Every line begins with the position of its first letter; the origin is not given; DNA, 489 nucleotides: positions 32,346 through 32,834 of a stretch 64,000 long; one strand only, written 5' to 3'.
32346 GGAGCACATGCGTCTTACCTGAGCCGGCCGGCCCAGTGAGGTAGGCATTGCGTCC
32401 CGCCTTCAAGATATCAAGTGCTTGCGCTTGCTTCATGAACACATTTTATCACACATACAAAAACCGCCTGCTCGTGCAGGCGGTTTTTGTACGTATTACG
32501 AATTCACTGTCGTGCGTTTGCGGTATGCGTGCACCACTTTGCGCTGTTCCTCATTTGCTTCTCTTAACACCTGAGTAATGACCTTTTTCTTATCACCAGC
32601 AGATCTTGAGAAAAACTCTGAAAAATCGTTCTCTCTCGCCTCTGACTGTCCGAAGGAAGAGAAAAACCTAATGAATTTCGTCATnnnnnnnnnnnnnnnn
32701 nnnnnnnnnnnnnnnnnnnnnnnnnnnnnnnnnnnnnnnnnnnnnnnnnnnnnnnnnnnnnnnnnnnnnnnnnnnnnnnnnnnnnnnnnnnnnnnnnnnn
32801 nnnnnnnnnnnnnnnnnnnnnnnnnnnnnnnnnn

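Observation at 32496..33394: Zeta-toxin family kinase with no upstream epsilon-type antitoxin but a translationally coupled 62 aa downstream ORF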

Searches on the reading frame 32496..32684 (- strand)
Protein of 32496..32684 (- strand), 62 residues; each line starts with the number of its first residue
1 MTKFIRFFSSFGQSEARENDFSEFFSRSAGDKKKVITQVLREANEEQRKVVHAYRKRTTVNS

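Call 3: search_protein_families(library=pfam, proteins=[window:32496-32684:-], max_evalue=1)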
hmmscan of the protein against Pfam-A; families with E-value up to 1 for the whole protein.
window:32496-32684:- (62 aa): 1 family
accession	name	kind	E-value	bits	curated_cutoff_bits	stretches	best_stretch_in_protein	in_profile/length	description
PF01369.25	Sec7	-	0.0043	17.1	22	1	3-58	18-73/183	Sec7 domain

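Call 4: search_protein_families(library=ncbifam, proteins=[window:32496-32684:-], max_evalue=1)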
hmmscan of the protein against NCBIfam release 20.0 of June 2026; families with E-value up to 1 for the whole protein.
window:32496-32684:- (62 aa): 0 families

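Call 5: search_protein_families(library=padloc, proteins=[window:32496-32684:-], max_evalue=1)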
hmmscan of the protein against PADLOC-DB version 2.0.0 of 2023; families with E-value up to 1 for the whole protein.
window:32496-32684:- (62 aa): 0 families

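Call 21: find_homologous_proteins(query=A2, max_evalue=0.01)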
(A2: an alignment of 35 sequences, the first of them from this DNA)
Query A2 (35 sequences) (62 aa, profile of the alignment): 42 proteins with E <= 0.01 among 256 candidates.
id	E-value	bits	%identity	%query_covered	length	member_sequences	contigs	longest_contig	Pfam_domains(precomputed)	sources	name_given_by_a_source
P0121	2.7e-19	86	35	95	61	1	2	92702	-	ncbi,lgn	-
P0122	1.1e-18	84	39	60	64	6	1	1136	-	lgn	-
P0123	2.5e-18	83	41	89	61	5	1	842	-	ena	-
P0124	5.8e-18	82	32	82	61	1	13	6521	-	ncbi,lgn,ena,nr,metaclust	ncbi:MAG: hypothetical protein A3A81_07940 [Omnitrophica bacterium RIFCSPLOWO2_01_FULL_45_10b]|nr:MA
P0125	1.1e-17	81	63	89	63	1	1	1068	-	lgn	-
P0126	2.3e-17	80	52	95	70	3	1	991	-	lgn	-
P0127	2.8e-17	80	49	90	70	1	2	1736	-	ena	-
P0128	2.9e-17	80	41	71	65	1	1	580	-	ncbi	-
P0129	4.1e-17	79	33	87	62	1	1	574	-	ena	-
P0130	6.0e-17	79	48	100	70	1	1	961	-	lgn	-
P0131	6.6e-17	79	42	56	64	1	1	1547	-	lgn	-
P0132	8.9e-17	78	32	89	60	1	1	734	-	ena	-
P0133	2.4e-16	77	30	90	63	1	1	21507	-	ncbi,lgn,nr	ncbi:MAG: hypothetical protein Q7S16_02445 [bacterium]|nr:hypothetical protein [bacterium]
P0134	2.6e-16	77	100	100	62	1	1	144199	-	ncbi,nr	ncbi:MAG: hypothetical protein OQJ98_00295 [Candidatus Pacebacteria bacterium]|nr:hypothetical prote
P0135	3.1e-16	77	59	95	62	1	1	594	-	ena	-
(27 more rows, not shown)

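Call 22: search_protein_families(library=pfam, alignment_id=A2, max_evalue=0.1)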
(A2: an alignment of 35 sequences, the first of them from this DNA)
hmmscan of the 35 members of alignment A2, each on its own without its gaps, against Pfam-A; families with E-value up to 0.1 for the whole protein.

A. member 1, seq(62 aa): 1 family
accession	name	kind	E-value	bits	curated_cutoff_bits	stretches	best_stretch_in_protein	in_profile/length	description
PF01369.25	Sec7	-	0.0043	17.1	22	1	3-58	18-73/183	Sec7 domain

B. families by the number of members that match (of 35 scanned): 32 families (the first 25 are shown)
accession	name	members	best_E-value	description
PF25417.1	DUF7889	2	0.07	Family of unknown function (DUF7889)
PF13921.12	Myb_DNA-bind_6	1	0.004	Myb-like DNA-binding domain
PF01369.25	Sec7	1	0.0043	Sec7 domain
PF22086.1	DUF6940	1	0.0067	Family of unknown function (DUF6940)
PF06757.18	Ins_allergen_rp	1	0.0069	Insect allergen related repeat, nitrile-specifier detoxification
PF06785.16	UPF0242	1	0.0082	Uncharacterised protein family (UPF0242) N-terminus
PF09317.16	ACDH_C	1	0.0096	Acyl-CoA dehydrogenase, C-terminal, bacterial type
PF25176.1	DUF7831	1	0.011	Family of unknown function (DUF7831)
PF13618.11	Gluconate_2-dh3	1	0.011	Gluconate 2-dehydrogenase subunit 3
PF19173.5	DUF5855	1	0.012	Family of unknown function (DUF5855)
PF22695.2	EST1-like_DNA_bind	1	0.012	EST1-like DNA-binding domain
PF13151.12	DUF3990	1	0.013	Protein of unknown function (DUF3990)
PF15141.11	UQCC3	1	0.015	Ubiquinol-cytochrome-c reductase complex assembly factor 3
PF07310.19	PAS_5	1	0.016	PAS domain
PF22516.1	PreP_C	1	0.029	PreP C-terminal domain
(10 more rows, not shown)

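Call 49: search_solved_structures(query=A2, max_evalue=10)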
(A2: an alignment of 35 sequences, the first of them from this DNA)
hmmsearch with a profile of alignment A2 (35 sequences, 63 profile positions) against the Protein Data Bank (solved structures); distinct sequences matched with E-value up to 10: 4.
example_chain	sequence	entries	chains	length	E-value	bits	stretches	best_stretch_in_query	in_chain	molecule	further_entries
4ng7_A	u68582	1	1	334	0.18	14.7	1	31-58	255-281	TRAP periplasmic solute binding protein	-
4x04_A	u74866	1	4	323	0.62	13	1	31-58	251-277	solute binding protein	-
8whk_B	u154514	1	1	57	0.72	12.8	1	31-60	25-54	Pleckstrin homology-like domain family B member 2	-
6kwa_A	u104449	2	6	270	1.2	12.1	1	43-58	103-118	2-oxoglutarate (2OG) and Fe(II)-dependent oxygenase superfamily protein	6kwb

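Call 50: search_protein_families(library=phrogs, proteins=[window:32496-32684:-], max_evalue=0.1)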
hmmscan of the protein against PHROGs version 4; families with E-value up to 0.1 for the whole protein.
window:32496-32684:- (62 aa): 0 families

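Call 59: predict_structure(alignment_id=A4)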
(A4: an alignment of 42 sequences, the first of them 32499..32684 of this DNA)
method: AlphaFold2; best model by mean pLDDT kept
length: 62 residues; sequences in the alignment: 42
mean_pLDDT: 78.8   pTM: 0.51
mean pLDDT of the five models: 78.8, 78.7, 78.0, 77.2, 77.1
residues with pLDDT >= 90: 32; 70-90: 9; 50-70: 16; < 50: 5
segments of 3 or more residues with pLDDT < 50: 13-15
pLDDT, mean of each block of 10 residues (from residue 1): 53 54 88 93 96 91 64
secondary structure, 60 per line:
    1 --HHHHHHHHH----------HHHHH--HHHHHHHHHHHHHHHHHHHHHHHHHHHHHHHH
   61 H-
elements in order: H3-11 H22-26 H29-61

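Call 61: search_protein_representatives(alignment_id=A4)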
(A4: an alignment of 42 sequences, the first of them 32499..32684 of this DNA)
Query: 42 sequences, 61 profile positions. Proteins with E-value up to 0.001 (for the whole library): 1130; up to 1e-10: 232; up to 1e-30: 0. The best 150 are listed.
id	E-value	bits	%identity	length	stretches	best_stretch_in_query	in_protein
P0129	4.4e-20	87.1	-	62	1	1-60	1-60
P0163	9.6e-19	82.8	-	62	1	1-60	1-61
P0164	2.8e-18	81.4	-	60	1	1-60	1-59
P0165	5.2e-18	80.5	-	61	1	1-60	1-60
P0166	7.1e-18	80.0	-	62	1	1-60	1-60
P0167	8.4e-18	79.8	-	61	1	1-60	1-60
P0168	9.9e-18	79.6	-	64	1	1-58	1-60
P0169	1.5e-17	79.0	-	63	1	1-59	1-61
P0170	1.8e-17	78.8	-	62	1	1-57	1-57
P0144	1.9e-17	78.7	-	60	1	6-60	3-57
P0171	2.1e-17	78.6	-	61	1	4-60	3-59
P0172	2.2e-17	78.5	-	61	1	1-60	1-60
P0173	2.3e-17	78.4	-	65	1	2-59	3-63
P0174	2.5e-17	78.3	-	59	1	1-58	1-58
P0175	3.1e-17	78.0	-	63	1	1-55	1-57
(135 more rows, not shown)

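Call 84: fold_search(model_id=the predicted structure, library=pdb)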
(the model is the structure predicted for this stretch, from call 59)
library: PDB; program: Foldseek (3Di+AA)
matches with E <= 10: 0; with E <= 0.001: 0
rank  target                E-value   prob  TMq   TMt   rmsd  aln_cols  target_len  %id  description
